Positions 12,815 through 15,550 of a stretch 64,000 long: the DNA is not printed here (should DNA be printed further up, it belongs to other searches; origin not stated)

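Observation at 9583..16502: Type III R-M locus split by a ~6.9 kb AT-rich four-gene cassette (mod | TPR-DUF2971 | MTase | kinase-ATPase | CARF-like | res)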

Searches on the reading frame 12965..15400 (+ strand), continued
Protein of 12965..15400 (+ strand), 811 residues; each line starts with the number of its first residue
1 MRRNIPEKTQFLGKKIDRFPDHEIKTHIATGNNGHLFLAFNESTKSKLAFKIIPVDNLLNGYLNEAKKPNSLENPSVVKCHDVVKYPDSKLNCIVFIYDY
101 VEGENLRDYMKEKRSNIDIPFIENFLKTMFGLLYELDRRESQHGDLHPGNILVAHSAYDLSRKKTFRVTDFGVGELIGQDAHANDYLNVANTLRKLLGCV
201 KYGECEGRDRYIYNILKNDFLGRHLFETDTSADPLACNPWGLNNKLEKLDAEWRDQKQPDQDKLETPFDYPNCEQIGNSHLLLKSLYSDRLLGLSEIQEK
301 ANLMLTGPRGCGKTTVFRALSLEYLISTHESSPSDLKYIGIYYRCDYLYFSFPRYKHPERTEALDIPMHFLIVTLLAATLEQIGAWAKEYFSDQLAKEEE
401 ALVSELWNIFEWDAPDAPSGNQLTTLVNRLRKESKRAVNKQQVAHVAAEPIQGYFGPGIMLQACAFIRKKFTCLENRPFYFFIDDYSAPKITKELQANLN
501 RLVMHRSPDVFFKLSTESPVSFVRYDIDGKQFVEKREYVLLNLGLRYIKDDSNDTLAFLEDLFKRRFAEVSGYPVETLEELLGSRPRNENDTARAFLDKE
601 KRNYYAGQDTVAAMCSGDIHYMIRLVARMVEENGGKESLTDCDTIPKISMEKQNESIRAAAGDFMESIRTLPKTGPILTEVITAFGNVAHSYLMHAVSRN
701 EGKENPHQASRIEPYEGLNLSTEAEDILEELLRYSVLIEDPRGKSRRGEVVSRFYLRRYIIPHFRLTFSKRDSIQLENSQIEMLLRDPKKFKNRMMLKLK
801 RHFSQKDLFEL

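Call 75: find_encoding_contigs(protein=P0002, flank=7000, max_places=1)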
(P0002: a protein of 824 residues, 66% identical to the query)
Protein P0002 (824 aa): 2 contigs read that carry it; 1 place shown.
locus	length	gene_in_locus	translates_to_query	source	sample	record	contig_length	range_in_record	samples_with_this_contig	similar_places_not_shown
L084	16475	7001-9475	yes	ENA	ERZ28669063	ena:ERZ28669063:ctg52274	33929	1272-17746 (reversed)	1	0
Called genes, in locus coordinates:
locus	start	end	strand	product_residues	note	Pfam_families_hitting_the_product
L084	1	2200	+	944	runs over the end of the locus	PF00270:DEAD (weak), PF04851:ResIII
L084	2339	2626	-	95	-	-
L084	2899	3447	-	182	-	PF11185:DUF2971 (faint)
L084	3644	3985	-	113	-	PF18899:DUF5655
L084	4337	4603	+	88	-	PF01527:HTH_Tnp_1, PF13384:HTH_23 (weak), PF13518:HTH_28 (weak), PF13551:HTH_29 (weak)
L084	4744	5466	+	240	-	PF13276:HTH_21 (weak), PF00665:rve, PF13683:rve_3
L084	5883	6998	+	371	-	PF01555:N6_N4_Mtase, PF01170:UPF0020 (weak)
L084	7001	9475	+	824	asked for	PF00069:Pkinase, PF07714:PK_Tyr_Ser-Thr, PF24389:ORC-CDC6-like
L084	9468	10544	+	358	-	-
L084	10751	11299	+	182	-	-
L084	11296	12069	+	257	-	PF00106:adh_short, PF08659:KR, PF13561:adh_short_C2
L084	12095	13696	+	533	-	PF00501:AMP-binding, PF13193:AMP-binding_C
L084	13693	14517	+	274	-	PF00106:adh_short, PF08659:KR, PF13561:adh_short_C2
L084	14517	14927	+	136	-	PF01575:MaoC_dehydratas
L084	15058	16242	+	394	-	PF00108:Thiolase_N, PF00109:ketoacyl-synt (weak), PF02803:Thiolase_C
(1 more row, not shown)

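Call 76: find_encoding_contigs(protein=P0009, flank=7000, max_places=1)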
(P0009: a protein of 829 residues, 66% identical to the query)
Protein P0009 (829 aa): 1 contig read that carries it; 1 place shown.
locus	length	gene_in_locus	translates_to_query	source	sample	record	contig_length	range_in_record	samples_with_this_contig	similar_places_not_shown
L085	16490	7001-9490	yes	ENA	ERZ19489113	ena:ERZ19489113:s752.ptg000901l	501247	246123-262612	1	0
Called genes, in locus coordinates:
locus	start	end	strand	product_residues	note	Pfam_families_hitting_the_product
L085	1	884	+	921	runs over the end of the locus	PF02463:SMC_N (faint), PF13476:AAA_23, PF13304:AAA_21 (weak)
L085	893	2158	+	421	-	PF04326:SLFN_AlbA_2, PF13749:HATPase_c_4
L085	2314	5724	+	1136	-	PF00176:SNF2-rel_dom, PF00270:DEAD (weak), PF04851:ResIII, PF00271:Helicase_C, PF13020:NOV_C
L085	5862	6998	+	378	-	PF01555:N6_N4_Mtase, PF01170:UPF0020 (faint)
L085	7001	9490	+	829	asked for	PF00069:Pkinase, PF07714:PK_Tyr_Ser-Thr, PF03109:ABC1 (weak), PF24389:ORC-CDC6-like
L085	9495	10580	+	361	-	-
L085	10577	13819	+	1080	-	PF06634:DUF1156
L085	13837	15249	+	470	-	PF13175:AAA_15, PF13476:AAA_23 (weak), PF13304:AAA_21, PF13175:AAA_15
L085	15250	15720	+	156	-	-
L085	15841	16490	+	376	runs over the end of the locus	PF02463:SMC_N, PF11398:DUF2813 (faint), PF13175:AAA_15, PF13304:AAA_21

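Call 77: find_encoding_contigs(protein=P0013, flank=7000, max_places=1)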
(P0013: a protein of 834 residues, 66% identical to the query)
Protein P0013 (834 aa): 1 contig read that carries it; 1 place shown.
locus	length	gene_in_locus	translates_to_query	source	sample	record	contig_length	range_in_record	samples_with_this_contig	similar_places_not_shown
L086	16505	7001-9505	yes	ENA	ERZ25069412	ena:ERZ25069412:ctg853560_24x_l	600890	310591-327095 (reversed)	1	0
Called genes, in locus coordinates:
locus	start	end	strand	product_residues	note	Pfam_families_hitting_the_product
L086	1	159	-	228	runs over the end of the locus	PF13481:AAA_25 (faint), PF00005:ABC_tran, PF13304:AAA_21 (faint)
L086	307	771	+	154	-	PF00111:Fer2, PF13085:Fer2_3 (weak), PF01799:Fer2_2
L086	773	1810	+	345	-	PF01982:CTP-dep_RFKase, PF00702:Hydrolase, PF12710:HAD, PF13419:HAD_2, PF13242:Hydrolase_like (weak)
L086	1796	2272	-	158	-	PF12680:SnoaL_2, PF13474:SnoaL_3 (weak)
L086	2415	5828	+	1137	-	PF00176:SNF2-rel_dom, PF00270:DEAD, PF04851:ResIII, PF00271:Helicase_C, PF13020:NOV_C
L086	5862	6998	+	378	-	PF01170:UPF0020 (faint), PF01555:N6_N4_Mtase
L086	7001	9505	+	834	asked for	PF00069:Pkinase, PF07714:PK_Tyr_Ser-Thr, PF24389:ORC-CDC6-like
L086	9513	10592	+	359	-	-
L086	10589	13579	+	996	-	PF06634:DUF1156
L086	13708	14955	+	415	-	PF13304:AAA_21, PF13175:AAA_15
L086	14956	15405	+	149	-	-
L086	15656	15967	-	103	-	-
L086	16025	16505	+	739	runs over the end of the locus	PF04465:DUF499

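Call 78: find_encoding_contigs(protein=P0015, flank=7000, max_places=1)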
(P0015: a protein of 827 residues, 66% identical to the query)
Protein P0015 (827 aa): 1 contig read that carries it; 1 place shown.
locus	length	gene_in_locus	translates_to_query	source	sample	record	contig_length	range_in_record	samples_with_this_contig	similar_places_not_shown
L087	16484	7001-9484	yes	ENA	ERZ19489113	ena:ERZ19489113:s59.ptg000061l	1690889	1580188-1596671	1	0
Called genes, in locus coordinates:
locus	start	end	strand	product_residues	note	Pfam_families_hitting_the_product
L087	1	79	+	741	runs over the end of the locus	PF18072:FGAR-AT_linker, PF00586:AIRS, PF02769:AIRS_C, PF00586:AIRS, PF02769:AIRS_C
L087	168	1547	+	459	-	PF13522:GATase_6, PF13537:GATase_7, PF00156:Pribosyltran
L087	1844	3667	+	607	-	PF07969:Amidohydro_3, PF01979:Amidohydro_1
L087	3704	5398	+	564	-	PF01555:N6_N4_Mtase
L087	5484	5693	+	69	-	PF15919:HicB_lk_antitox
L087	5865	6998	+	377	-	PF01555:N6_N4_Mtase, PF01170:UPF0020 (weak)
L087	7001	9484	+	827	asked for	PF00069:Pkinase, PF07714:PK_Tyr_Ser-Thr, PF03109:ABC1 (weak), PF24389:ORC-CDC6-like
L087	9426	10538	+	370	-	-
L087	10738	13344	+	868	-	PF04851:ResIII, PF00270:DEAD (weak)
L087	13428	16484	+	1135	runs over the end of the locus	PF18165:pP_pnuc_1 (weak)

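Call 80: search_dna_similar(query=window:12965-15400:+, collection=plasmids, mode=protein, max_evalue=1e-10, max_rows=15)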
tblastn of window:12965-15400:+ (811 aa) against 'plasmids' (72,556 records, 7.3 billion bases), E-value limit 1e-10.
Records with a match: 1; places in all: 1; records where one place covers at least 80% of the query: 0.
Best place of each record, by identity: <60% 1.
By first word of the organism name: Bradyrhizobium 1.
By predicted mobility (MOB-suite, as given by PLSDB): non-mobilizable 1.
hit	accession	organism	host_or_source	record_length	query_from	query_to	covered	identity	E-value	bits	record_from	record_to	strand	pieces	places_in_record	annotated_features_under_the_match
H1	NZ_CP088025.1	Bradyrhizobium quebecense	Glycine max cv. AC Glengarry,Cell ...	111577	304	811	63%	26.3%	5e-29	132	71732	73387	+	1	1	hypothetical protein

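Call 81: search_dna_similar(query=window:12965-15400:+, collection=phages, mode=protein, max_evalue=1e-10, max_rows=10)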
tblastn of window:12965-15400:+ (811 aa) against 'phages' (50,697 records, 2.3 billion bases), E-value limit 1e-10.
No match.

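Call 82: get_annotated_region(hit=H1, flank=7000)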
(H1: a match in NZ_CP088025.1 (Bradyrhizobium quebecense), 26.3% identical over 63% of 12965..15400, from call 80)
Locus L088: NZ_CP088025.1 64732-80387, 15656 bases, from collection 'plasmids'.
description: Bradyrhizobium quebecense strain 66S1MB plasmid pBq66S1MBc, complete sequence
organism: Bradyrhizobium quebecense (NCBI taxid 2748629)
taxonomy: Bacteria; Pseudomonadota; Alphaproteobacteria; Hyphomicrobiales; Nitrobacteraceae; Bradyrhizobium; Bradyrhizobium quebecense
host: -; source: Glycine max cv. AC Glengarry,Cell culture,Root nodule from soybean plant inoculated with root zone soil from ...; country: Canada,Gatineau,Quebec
typing (MOB-suite, as given by PLSDB): non-mobilizable
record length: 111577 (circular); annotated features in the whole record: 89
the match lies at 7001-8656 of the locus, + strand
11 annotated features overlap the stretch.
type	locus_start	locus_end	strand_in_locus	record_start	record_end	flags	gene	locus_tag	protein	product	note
CDS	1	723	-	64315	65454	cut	-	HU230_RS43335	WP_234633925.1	YiiX/YebB-like N1pC/P60 family cysteine hydrolase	-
CDS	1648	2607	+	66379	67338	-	-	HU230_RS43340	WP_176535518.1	hypothetical protein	-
CDS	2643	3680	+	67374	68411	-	-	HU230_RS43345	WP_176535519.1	restriction endonuclease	GO:0009307 - DNA restriction-modification system [Evidence IEA]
CDS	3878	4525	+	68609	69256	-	-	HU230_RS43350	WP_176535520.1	hypothetical protein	-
CDS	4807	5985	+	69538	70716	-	-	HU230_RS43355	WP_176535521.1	DNA methyltransferase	GO:0006306 - DNA methylation [Evidence IEA]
CDS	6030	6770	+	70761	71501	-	-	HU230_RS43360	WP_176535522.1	hypothetical protein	-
CDS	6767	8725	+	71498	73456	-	-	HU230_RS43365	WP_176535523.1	hypothetical protein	-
CDS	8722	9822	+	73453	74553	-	-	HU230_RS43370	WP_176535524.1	hypothetical protein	-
CDS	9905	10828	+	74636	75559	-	thyX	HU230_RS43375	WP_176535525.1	FAD-dependent thymidylate synthase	GO:0009265 - 2'-deoxyribonucleotide biosynthetic process [Evidence IEA]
CDS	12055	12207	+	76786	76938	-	-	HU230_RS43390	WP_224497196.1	hypothetical protein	-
CDS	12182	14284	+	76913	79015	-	-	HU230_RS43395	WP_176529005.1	recombinase family protein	GO:0006310 - DNA recombination [Evidence IEA]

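Call 93: search_protein_families(library=pfam, proteins=[L008:6761-8515:+, L015:6554-8530:+, L031:6776-8626:+, L062:6872-8692:+, L029:4763-8005:+, L056:5738-8545:+, L067:4445-8368:+, L014:13602-15251:+, L005:851-5791:+, L081:11850-12686:+], max_evalue=0.0001)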
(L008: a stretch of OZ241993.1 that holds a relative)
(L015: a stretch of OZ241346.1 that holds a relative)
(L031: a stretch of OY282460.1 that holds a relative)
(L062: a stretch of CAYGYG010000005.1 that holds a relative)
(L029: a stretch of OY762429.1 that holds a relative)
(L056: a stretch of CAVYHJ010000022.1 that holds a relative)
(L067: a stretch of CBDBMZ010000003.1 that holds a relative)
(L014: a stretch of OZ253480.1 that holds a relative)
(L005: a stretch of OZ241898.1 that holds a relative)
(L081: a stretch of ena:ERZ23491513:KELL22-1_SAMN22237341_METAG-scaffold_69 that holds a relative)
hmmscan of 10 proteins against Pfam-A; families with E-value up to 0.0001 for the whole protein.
L008:6761-8515:+ (585 aa): 8 families
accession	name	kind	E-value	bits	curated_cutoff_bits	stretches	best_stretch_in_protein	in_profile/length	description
PF13649.12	Methyltransf_25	-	1.4e-16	61.4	27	1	51-145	1-97/97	Methyltransferase domain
PF08241.18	Methyltransf_11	-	2.9e-16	60.3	21.2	1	52-149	1-95/95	Methyltransferase domain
PF13489.12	Methyltransf_23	-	1.3e-14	54.7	27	1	37-151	10-118/164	Methyltransferase domain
PF08242.18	Methyltransf_12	-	3.5e-13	50.5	30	1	52-147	1-98/98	Methyltransferase domain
PF13847.12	Methyltransf_31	-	9.4e-07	29.1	27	1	49-151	5-111/145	Methyltransferase domain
PF05724.17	TPMT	-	1.9e-06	28.2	26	1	37-174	23-179/218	Thiopurine S-methyltransferase (TPMT)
PF03848.20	TehB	-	1.3e-05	25.2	20.4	1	47-146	30-129/193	Tellurite resistance protein TehB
PF13395.12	HNH_4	-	4.2e-05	23.9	22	1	466-501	16-51/54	HNH endonuclease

L015:6554-8530:+ (659 aa): 2 families
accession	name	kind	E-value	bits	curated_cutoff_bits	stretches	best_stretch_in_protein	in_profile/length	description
PF09820.16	AAA-ATPase_like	-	1.8e-44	152.4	26.1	1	59-280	1-201/201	Predicted AAA-ATPase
PF08011.17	PDDEXK_9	-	6.8e-12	45.7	25.5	1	543-654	2-103/105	PD-(D/E)XK nuclease superfamily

L031:6776-8626:+ (617 aa): 2 families
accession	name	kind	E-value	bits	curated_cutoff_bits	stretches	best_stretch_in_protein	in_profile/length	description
PF09820.16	AAA-ATPase_like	-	4.8e-47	160.8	26.1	1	21-242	1-201/201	Predicted AAA-ATPase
PF08011.17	PDDEXK_9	-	3.1e-14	53.2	25.5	1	501-613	2-104/105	PD-(D/E)XK nuclease superfamily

L062:6872-8692:+ (607 aa): 2 families
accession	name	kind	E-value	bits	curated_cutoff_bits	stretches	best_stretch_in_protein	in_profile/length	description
PF03235.19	GmrSD_N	-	1.4e-29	104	33.2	1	21-288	12-197/199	GmrSD restriction endonuclease, N-terminal domain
PF18104.7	Tudor_2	-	1.7e-05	24.9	31.4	1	140-172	1-34/35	Jumonji domain-containing protein 2A Tudor domain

L029:4763-8005:+ (1081 aa): 1 family
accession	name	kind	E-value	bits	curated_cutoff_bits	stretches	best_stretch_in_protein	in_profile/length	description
PF01555.25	N6_N4_Mtase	-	2.7e-18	67.2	26.7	1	535-851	1-208/221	DNA methylase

L056:5738-8545:+ (936 aa): 1 family
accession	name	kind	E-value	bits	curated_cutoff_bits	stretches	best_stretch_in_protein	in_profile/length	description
PF01555.25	N6_N4_Mtase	-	4e-28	99.3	26.7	1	216-540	1-218/221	DNA methylase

L067:4445-8368:+ (1308 aa): 4 families
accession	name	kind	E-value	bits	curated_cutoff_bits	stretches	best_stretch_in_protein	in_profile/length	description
PF07669.17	Eco57I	-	1.8e-21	77.4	25.3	1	638-890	2-140/171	Eco57I restriction-modification methylase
PF20473.4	MmeI_Mtase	-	1.5e-16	60.8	27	2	824-924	138-242/259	MmeI, DNA-methyltransferase domain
PF20466.3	MmeI_TRD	-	5.8e-11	42.6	27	1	999-1174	38-206/207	MmeI, target recognition domain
PF02384.22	N6_Mtase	-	6.8e-08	32.6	20.4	1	537-667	20-108/311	N-6 DNA Methylase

L014:13602-15251:+ (550 aa): 0 families

L005:851-5791:+ (1647 aa): 0 families

L081:11850-12686:+ (278 aa): 1 family
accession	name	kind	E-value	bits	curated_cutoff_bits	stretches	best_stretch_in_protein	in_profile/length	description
PF00571.33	CBS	-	3.7e-09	37.2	24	1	35-77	9-50/57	CBS domain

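Call 94: search_protein_representatives(alignment_id=A2)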
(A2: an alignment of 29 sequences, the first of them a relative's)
Query: 29 sequences, 358 profile positions. Proteins with E-value up to 0.001 (for the whole library): 856; up to 1e-10: 543; up to 1e-30: 191. The best 150 are listed.
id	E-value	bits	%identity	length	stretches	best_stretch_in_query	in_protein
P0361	4.8e-142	489.2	-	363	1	8-351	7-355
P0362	5.2e-136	469.4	-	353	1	5-348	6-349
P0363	2.5e-128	444.1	-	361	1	8-351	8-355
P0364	3.8e-127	440.2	-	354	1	11-345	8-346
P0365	1.1e-124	432.1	-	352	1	8-348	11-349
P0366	3.6e-122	423.8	-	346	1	7-345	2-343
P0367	8.8e-120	416.0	-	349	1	9-349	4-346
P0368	2.9e-119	414.3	-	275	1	1-263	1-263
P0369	3.6e-119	413.9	-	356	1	9-346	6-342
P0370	1.8e-115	401.8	-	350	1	9-345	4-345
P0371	9.4e-113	392.8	-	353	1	7-345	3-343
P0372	3.1e-106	371.4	-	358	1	9-337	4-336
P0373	1.7e-105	369.0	-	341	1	9-346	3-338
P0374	9.5e-105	366.5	-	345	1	9-346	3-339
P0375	2.2e-104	365.3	-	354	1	8-344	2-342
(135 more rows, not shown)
